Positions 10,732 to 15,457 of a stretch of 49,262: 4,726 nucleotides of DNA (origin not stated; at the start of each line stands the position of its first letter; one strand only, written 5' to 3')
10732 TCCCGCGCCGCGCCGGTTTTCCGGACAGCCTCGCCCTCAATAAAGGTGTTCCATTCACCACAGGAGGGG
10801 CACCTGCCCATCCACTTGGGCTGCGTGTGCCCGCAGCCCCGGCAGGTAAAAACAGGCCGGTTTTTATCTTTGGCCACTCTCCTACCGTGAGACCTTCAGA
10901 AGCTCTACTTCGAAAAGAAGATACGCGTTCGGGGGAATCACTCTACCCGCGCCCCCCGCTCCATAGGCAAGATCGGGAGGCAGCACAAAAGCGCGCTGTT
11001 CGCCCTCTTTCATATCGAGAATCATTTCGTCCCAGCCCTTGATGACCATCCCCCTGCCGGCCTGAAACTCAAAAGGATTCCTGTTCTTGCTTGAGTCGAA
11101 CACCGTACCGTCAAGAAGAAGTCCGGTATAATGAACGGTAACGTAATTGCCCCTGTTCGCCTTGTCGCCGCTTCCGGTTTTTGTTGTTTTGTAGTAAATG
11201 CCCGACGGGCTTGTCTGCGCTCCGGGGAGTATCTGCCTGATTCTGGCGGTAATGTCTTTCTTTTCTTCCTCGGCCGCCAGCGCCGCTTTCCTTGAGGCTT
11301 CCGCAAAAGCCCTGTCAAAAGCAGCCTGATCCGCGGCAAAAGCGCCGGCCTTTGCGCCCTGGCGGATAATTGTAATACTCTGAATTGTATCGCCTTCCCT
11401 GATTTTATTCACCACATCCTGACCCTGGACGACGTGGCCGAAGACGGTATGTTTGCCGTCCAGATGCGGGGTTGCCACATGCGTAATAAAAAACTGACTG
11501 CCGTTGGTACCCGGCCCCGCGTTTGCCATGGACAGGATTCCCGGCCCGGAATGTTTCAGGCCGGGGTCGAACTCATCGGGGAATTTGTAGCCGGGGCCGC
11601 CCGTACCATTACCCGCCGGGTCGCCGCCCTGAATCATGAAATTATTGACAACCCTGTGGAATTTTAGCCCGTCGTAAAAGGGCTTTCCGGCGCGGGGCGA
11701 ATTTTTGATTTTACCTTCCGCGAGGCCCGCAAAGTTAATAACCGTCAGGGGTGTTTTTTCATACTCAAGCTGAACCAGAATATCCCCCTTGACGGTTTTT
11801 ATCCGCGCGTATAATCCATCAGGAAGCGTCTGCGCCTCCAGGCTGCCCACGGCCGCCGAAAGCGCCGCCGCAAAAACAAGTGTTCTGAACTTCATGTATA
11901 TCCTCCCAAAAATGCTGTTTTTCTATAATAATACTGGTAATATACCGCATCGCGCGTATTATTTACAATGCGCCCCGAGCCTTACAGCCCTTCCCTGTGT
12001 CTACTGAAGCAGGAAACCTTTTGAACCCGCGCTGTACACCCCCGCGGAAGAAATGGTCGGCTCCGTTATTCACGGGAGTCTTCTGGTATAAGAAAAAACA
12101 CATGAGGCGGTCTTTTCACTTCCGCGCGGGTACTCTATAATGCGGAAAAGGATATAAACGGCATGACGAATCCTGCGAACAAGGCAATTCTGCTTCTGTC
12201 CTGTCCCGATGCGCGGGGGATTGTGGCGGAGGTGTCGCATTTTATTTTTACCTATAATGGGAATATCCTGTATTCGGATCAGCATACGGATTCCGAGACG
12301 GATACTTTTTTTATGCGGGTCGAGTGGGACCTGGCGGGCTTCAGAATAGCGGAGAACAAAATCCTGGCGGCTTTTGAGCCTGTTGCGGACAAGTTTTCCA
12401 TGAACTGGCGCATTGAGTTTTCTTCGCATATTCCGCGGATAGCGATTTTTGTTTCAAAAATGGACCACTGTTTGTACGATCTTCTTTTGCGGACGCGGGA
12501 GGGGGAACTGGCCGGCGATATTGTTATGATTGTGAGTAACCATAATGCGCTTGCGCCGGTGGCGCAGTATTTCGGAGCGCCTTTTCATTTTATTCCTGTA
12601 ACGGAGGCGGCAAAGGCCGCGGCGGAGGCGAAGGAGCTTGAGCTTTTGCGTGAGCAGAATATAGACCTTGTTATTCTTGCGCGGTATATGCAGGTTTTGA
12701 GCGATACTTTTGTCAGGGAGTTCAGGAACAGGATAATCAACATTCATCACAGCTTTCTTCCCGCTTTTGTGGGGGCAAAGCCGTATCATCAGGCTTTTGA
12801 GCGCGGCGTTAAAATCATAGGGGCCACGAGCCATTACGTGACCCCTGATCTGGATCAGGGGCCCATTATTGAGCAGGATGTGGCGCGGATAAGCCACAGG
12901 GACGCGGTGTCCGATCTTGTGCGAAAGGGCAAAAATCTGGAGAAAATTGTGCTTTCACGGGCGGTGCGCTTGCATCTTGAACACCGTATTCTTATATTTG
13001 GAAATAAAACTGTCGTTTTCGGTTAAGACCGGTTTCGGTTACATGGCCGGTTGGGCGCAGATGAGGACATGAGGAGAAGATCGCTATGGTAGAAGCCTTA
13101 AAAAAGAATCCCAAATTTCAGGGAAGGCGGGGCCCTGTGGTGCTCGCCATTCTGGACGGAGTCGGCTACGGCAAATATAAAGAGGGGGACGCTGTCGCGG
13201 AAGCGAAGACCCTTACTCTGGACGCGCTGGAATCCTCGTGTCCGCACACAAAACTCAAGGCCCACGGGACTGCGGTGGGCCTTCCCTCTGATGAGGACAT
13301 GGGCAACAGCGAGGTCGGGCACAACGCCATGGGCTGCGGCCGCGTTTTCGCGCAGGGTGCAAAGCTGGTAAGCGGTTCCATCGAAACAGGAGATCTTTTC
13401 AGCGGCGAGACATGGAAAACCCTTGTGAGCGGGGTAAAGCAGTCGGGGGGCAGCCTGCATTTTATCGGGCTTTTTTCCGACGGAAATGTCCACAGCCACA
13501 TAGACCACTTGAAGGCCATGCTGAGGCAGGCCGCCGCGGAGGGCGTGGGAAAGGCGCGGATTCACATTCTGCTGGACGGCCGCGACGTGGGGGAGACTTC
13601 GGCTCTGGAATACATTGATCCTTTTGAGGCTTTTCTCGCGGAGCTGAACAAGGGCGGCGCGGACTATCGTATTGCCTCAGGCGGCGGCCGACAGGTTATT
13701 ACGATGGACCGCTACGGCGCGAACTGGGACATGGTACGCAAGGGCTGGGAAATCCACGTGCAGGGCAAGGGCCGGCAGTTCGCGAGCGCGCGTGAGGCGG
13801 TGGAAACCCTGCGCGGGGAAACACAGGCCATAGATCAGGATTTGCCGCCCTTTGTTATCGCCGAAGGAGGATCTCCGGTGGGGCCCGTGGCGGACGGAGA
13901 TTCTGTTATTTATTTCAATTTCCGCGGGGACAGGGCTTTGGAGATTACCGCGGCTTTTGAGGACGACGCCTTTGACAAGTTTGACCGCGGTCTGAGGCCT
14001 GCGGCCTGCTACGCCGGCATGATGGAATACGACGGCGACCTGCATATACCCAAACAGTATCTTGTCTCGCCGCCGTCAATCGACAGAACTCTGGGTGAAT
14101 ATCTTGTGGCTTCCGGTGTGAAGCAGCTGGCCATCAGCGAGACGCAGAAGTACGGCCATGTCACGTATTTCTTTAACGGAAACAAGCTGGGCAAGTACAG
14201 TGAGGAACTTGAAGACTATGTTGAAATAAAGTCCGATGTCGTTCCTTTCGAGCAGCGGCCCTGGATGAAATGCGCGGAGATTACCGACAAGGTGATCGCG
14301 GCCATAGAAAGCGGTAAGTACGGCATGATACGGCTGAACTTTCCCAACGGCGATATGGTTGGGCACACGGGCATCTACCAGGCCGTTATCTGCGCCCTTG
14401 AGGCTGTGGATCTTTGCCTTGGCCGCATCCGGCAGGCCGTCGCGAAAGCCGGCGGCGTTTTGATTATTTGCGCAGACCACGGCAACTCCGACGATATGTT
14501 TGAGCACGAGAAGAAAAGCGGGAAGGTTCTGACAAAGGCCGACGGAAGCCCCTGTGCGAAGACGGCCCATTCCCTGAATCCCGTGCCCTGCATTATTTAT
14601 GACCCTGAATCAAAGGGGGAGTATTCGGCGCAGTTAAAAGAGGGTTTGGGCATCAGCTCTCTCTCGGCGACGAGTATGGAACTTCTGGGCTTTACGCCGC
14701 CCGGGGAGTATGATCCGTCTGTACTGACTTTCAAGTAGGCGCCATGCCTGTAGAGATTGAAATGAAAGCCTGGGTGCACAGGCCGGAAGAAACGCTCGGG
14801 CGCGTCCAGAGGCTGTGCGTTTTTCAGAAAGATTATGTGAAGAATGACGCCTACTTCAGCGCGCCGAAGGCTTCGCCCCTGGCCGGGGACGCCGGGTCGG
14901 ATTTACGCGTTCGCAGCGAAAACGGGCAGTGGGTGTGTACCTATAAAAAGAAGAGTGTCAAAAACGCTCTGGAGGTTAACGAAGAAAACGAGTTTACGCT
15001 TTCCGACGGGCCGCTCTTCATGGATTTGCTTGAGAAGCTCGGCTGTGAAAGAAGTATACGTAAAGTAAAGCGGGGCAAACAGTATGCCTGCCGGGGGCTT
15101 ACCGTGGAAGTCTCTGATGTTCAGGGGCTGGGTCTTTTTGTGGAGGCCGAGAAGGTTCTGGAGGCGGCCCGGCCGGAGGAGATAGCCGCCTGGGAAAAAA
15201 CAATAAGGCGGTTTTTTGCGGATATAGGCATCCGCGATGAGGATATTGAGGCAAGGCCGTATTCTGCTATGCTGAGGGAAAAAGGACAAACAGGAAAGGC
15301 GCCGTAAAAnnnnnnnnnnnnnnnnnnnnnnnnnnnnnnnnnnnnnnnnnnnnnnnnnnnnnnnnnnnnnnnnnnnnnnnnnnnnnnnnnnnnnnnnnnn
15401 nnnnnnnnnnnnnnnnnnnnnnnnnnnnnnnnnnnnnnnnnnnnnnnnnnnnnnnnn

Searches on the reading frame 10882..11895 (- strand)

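Call 49: search_protein_families(library=pfam, max_evalue=0.00001, proteins=[window:10882-11895:-])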
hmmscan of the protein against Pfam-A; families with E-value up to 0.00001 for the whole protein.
window:10882-11895:- (337 aa): 2 families
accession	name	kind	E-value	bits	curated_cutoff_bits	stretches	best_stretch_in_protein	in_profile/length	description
PF00160.26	Pro_isomerase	-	2e-44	152.1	21.7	1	30-172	2-144/159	Cyclophilin type peptidyl-prolyl cis-trans isomerase/CLD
PF00254.34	FKBP_C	-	2.4e-31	108.3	21.1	1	245-333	3-94/94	FKBP-type peptidyl-prolyl cis-trans isomerase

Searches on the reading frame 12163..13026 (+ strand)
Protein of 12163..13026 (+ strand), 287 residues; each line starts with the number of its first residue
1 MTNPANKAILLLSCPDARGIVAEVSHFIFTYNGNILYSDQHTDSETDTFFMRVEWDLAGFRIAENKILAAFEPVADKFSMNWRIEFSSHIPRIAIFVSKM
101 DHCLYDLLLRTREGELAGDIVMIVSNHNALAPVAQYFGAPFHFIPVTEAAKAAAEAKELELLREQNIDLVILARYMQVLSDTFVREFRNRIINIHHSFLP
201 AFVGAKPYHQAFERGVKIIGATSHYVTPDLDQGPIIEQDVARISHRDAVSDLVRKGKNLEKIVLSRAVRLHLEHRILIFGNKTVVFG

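Call 49: search_protein_families(library=pfam, max_evalue=0.00001, proteins=[window:12163-13026:+])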
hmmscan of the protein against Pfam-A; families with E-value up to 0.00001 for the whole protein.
window:12163-13026:+ (287 aa): 1 family
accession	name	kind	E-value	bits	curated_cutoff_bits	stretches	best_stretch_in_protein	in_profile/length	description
PF00551.24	Formyl_trans_N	-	1.3e-41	142.8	26.1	1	92-268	2-181/181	Formyl transferase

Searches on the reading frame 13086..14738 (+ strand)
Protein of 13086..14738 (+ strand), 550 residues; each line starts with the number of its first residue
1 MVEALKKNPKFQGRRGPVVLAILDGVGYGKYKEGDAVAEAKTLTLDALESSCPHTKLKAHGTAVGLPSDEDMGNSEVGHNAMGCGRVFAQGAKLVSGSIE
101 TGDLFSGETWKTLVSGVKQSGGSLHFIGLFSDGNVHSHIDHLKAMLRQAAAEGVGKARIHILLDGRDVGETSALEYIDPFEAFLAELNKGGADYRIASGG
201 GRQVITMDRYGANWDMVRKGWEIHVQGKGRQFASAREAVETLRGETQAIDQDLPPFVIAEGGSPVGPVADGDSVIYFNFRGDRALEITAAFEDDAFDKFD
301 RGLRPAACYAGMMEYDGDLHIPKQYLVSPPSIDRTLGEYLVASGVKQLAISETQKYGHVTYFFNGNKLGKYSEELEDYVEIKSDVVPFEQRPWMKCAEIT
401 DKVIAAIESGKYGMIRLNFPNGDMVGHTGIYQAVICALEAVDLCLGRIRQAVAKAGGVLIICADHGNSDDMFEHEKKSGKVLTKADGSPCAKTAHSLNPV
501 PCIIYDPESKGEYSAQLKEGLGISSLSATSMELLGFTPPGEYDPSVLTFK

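Call 50: search_protein_families(library=pfam, max_evalue=0.00001, proteins=[window:13086-14738:+])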
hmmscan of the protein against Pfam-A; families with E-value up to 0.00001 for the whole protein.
window:13086-14738:+ (550 aa): 2 families
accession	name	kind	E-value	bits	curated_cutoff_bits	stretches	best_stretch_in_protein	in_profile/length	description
PF01676.23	Metalloenzyme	-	1e-68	232.1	24.3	1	17-536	2-250/252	Metalloenzyme superfamily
PF06415.18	iPGM_N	-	1.2e-64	218.2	27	1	96-316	2-216/217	BPG-independent PGAM N-terminus (iPGM_N)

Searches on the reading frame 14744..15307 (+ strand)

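Call 50: search_protein_families(library=pfam, max_evalue=0.00001, proteins=[window:14744-15307:+])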
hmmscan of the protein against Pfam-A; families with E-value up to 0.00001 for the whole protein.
window:14744-15307:+ (187 aa): 1 family
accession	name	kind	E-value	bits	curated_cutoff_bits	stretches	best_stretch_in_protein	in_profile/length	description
PF01928.26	CYTH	-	4.7e-10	40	23.2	1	4-173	3-179/179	CYTH domain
